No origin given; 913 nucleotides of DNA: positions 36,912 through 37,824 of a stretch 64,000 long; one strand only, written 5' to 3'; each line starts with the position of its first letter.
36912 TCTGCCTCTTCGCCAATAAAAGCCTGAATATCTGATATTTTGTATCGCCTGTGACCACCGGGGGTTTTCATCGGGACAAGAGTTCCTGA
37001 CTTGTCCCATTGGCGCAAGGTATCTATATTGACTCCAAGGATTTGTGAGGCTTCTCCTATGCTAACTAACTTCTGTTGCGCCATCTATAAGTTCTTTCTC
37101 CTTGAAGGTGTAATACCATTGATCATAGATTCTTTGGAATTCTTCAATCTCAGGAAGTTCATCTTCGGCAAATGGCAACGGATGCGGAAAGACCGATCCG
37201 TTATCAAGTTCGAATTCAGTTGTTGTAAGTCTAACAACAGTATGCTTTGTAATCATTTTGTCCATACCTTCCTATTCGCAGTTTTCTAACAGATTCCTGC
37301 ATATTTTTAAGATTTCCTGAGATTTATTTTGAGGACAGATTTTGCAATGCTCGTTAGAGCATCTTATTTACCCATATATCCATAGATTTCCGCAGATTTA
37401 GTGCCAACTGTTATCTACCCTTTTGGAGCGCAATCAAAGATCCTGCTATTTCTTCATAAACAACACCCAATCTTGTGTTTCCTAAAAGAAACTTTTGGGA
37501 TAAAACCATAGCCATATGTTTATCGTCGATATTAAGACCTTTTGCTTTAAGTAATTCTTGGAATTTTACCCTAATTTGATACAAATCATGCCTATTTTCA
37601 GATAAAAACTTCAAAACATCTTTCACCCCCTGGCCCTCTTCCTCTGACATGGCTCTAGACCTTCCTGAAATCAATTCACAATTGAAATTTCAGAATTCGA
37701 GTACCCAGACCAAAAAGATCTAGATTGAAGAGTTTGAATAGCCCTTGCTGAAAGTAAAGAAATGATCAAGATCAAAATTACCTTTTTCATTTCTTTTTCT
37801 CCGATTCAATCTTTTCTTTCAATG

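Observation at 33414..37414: IS607-like element carrying an SF2 helicase cargo between tnpA and tnpB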

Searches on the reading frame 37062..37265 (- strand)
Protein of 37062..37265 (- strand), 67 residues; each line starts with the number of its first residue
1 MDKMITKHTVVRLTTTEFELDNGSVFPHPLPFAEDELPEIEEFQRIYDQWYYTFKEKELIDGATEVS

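Call 4: search_protein_families(library=pfam, proteins=[window:37062-37265:-], max_evalue=0.01)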
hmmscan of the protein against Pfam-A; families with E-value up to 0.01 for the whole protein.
window:37062-37265:- (67 aa): 0 families

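Call 11: search_protein_families(library=phrogs, proteins=[window:37062-37265:-], max_evalue=0.01)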
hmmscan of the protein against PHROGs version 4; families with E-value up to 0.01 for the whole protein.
window:37062-37265:- (67 aa): 0 families

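Call 84: search_protein_families(library=padloc, proteins=[window:37062-37265:-], max_evalue=0.01)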
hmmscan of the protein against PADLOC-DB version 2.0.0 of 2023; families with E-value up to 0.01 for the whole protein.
window:37062-37265:- (67 aa): 0 families

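Call 85: search_protein_families(library=ncbifam, proteins=[window:37062-37265:-], max_evalue=0.01)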
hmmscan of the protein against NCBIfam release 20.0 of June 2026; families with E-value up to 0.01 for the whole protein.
window:37062-37265:- (67 aa): 0 families

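Call 106: search_solved_structures(query=window:37062-37265:-, max_evalue=5)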
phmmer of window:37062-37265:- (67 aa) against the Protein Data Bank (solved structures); distinct sequences matched with E-value up to 5: 2.
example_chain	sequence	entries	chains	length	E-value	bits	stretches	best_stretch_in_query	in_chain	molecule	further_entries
7ct8_A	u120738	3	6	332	1.2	12.7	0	21-50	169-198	tRNA U34 carboxymethyltransferase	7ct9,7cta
3jqh_A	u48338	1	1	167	2.4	11.8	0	32-49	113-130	C-type lectin domain family 4 member M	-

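Call 108: predict_structure(protein=window:37062-37265:-)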
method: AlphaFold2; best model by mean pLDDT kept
length: 67 residues; sequences in the alignment: 1
mean_pLDDT: 57.4   pTM: 0.31
mean pLDDT of the five models: 57.4, 55.2, 54.1, 53.3, 52.5
residues with pLDDT >= 90: 0; 70-90: 0; 50-70: 52; < 50: 15
segments of 3 or more residues with pLDDT < 50: 1-7, 12-14, 64-67
pLDDT, mean of each block of 10 residues (from residue 1): 46 56 61 61 66 63 47
secondary structure, 60 per line:
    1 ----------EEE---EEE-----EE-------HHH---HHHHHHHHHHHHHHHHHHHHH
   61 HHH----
elements in order: E11-13 E17-19 H40-63

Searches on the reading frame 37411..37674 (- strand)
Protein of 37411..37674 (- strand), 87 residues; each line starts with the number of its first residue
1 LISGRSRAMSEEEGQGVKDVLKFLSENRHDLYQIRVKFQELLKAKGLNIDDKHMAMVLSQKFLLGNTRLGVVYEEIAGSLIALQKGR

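Call 4: search_protein_families(library=pfam, proteins=[window:37411-37674:-], max_evalue=0.01)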
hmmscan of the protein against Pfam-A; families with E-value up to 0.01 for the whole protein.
window:37411-37674:- (87 aa): 0 families

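Call 11: search_protein_families(library=phrogs, proteins=[window:37411-37674:-], max_evalue=0.01)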
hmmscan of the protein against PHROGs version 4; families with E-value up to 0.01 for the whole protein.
window:37411-37674:- (87 aa): 0 families

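Call 79: find_encoding_contigs(protein=window:37411-37650:-, flank=6000, max_places=8)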
Protein window:37411-37650:- (79 aa): 17 contigs read that carry it; 8 places shown.
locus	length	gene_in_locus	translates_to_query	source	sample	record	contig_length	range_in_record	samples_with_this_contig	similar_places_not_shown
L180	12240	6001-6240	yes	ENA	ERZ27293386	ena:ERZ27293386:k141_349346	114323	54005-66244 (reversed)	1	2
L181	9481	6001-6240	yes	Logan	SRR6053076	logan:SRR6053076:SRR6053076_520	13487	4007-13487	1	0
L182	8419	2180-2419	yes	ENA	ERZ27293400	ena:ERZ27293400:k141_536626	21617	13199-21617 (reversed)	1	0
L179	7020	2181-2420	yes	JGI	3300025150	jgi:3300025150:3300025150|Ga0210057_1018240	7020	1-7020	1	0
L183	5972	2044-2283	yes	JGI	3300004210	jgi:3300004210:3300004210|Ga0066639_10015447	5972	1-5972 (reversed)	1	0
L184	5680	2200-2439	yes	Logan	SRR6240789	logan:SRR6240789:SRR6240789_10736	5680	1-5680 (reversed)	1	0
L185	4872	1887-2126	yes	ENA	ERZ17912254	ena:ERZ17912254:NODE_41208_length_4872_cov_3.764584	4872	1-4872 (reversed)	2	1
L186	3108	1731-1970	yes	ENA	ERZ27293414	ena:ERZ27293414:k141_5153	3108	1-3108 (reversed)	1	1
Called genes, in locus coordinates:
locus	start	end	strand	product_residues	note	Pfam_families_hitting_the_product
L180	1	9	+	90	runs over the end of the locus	-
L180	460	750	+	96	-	-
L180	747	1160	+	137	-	-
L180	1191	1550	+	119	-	-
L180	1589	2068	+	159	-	-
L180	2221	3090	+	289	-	-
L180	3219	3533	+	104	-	-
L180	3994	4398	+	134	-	-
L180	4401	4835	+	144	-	-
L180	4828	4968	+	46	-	-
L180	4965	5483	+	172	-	-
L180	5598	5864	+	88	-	-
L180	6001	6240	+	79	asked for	-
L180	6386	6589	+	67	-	-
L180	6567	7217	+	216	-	PF12728:HTH_17, PF13411:MerR_1, PF00376:MerR, PF00239:Resolvase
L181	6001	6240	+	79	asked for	-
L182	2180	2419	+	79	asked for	-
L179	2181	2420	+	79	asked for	-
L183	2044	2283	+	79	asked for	-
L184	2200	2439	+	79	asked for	-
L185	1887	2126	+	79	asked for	-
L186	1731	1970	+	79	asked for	-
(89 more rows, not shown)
